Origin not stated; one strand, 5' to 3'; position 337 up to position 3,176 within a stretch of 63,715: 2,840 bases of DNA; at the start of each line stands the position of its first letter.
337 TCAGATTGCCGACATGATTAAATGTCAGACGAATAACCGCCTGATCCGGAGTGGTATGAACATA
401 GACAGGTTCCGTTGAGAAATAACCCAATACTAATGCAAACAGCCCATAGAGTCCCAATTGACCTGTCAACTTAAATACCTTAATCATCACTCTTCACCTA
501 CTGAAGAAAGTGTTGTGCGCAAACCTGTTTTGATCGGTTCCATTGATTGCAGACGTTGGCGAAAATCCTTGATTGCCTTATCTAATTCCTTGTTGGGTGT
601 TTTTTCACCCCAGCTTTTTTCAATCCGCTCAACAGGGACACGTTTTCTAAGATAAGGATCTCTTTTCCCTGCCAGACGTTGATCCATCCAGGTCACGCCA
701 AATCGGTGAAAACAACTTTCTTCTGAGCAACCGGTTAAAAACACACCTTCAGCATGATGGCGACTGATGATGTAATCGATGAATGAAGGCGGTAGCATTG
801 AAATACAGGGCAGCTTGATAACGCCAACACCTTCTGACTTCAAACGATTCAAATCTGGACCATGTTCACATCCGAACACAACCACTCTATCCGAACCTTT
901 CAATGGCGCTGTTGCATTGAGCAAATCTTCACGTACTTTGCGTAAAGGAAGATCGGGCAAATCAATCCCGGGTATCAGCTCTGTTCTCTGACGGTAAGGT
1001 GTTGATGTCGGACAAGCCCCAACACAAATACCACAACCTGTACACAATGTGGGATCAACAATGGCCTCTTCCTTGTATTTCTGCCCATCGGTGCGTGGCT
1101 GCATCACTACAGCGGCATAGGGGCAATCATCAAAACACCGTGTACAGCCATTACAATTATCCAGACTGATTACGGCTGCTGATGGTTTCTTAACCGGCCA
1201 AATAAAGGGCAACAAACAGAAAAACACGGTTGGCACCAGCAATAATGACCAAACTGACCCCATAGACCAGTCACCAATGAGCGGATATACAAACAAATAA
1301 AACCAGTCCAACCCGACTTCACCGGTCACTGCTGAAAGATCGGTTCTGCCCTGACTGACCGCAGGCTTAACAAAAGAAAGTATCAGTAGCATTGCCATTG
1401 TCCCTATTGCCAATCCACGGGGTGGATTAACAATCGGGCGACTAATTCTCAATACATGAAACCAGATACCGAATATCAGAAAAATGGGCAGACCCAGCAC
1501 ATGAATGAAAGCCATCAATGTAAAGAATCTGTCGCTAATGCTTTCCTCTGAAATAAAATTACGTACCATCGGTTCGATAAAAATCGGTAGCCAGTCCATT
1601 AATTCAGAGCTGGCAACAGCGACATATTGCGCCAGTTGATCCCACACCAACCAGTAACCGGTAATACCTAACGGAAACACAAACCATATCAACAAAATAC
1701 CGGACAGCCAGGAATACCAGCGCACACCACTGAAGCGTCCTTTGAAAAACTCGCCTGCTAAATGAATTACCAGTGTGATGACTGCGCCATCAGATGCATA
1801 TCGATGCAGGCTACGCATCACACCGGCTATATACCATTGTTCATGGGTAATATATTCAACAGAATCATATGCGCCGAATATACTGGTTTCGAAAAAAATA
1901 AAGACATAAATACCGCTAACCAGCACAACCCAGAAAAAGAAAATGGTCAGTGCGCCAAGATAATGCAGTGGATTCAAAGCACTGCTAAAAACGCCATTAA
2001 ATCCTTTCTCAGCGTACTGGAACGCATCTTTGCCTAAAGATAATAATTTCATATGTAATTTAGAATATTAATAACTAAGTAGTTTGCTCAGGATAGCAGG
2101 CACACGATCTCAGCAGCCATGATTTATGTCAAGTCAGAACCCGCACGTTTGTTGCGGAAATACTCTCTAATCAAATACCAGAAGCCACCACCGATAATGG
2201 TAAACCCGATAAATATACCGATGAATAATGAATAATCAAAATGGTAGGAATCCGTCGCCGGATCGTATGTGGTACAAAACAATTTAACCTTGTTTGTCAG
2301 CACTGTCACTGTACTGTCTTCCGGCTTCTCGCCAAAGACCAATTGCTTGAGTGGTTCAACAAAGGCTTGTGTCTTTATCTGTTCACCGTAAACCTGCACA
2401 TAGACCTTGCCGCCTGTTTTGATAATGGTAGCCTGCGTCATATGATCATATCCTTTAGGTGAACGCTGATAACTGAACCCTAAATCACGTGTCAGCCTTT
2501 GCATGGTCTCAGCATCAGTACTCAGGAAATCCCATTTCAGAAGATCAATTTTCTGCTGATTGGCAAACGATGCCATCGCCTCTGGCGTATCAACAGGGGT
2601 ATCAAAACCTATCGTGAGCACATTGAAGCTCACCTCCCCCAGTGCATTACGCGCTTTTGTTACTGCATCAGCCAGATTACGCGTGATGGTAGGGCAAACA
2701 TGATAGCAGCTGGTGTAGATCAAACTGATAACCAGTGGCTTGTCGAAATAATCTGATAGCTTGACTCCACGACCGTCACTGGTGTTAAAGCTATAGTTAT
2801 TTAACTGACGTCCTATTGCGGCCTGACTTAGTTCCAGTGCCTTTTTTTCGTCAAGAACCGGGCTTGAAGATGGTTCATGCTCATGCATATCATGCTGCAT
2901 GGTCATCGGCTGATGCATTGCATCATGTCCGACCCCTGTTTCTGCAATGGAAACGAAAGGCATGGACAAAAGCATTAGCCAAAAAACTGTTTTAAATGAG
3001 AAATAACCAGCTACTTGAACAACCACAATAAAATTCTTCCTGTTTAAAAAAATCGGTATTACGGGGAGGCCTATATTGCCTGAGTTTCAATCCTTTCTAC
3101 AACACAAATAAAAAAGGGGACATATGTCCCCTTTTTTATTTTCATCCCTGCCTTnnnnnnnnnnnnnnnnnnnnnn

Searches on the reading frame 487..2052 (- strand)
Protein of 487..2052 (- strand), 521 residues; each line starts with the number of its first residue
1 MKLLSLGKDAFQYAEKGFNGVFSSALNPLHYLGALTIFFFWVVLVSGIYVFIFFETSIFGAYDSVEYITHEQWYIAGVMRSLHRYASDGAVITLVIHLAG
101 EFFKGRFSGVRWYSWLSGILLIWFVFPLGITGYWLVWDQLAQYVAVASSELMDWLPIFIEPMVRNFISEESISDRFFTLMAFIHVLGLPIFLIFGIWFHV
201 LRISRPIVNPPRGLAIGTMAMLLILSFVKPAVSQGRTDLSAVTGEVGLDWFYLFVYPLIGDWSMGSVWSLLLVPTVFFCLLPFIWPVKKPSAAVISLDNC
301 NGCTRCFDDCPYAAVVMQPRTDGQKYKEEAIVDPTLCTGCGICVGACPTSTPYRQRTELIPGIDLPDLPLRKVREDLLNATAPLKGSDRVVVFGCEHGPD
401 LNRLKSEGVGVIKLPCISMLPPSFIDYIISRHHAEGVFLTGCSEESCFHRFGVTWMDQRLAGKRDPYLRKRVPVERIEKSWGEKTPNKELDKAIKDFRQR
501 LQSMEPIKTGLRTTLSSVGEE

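Call 10: search_protein_families(library=ncbifam, proteins=[window:487-2052:-])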
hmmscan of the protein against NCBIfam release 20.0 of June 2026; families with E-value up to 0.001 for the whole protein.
window:487-2052:- (521 aa): 35 families (the best 25 are shown)
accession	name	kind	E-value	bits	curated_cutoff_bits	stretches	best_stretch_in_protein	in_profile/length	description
NF040969.1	cytb_ExtP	equivalog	6.2e-27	94.8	290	1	30-205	25-199/205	selenite/tellurite reduction operon b-type cytochrome ExtP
NF002990.0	PRK03735.1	subfamily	2.3e-23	83.1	325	1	30-205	42-216/223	cytochrome b6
NF040770.1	hetero_SS_HdrA2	exception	8.9e-15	53.8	1100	1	290-508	569-775/777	CoB-CoM heterodisulfide reductase HdrA2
TIGR01944.1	rnfB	subfamily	5.1e-09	36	68.7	1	288-350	103-158/190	RnfABCDGE type electron transport complex subunit B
NF006446.0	PRK08764.1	equivalog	2.4e-08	33.9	220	1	288-349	76-130/139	Rnf electron transport complex subunit RnfB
NF042909.1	FMH_DH_FwdF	exception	7.8e-08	31.8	375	1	294-358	253-317/336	tungsten-dependent formylmethanofuran dehydrogenase subunit FwdF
NF003475.0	PRK05113.1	equivalog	1.6e-07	31.4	203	1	290-350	105-158/190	electron transport complex subunit RsxB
NF041891.1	hdrA_Methbact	equivalog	1.7e-07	29.8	1300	1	289-351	563-617/762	ferredoxin:CoB-CoM heterodisulfide reductase subunit HdrA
NF007204.0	PRK09625.1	equivalog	1.4e-06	28.3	125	1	285-350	49-104/133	pyruvate flavodoxin oxidoreductase subunit delta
TIGR01971.1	NuoI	subfamily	1.6e-06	27.7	113.05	1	297-350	41-96/121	NADH-quinone oxidoreductase, chain I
TIGR02179.1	PorD_KorD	subfamily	4.7e-06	26.6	60.05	1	285-350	15-70/78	2-oxoacid:acceptor oxidoreductase, delta subunit, pyruvate/2-ketoisovalerate family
NF040684.1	PorD_Arch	equivalog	4.8e-06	26.6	120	0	292-319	56-83/85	pyruvate synthase subunit PorD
NF005415.0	PRK06991.1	equivalog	5.5e-06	26.2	281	1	292-349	79-129/284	electron transport complex subunit RsxB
NF041076.1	cyt_b_SoxC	equivalog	6.4e-06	25.3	740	1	30-198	28-192/542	proton pump complex cytochrome B SoxC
NF007013.0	PRK09477.1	equivalog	2.7e-05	23.4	234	1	295-349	221-271/286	quinol dehydrogenase ferredoxin subunit NapH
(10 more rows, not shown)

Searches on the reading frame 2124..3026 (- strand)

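Call 10: search_protein_families(library=ncbifam, proteins=[window:2124-3026:-])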
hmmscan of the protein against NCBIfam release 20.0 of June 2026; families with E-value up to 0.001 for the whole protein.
window:2124-3026:- (300 aa): 1 family
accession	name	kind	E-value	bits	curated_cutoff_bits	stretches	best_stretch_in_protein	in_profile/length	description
NF047696.1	ThlDiSintTplARhiz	equivalog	0.00027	20.8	230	1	66-163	68-158/219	thiol:disulfide interchange protein TlpA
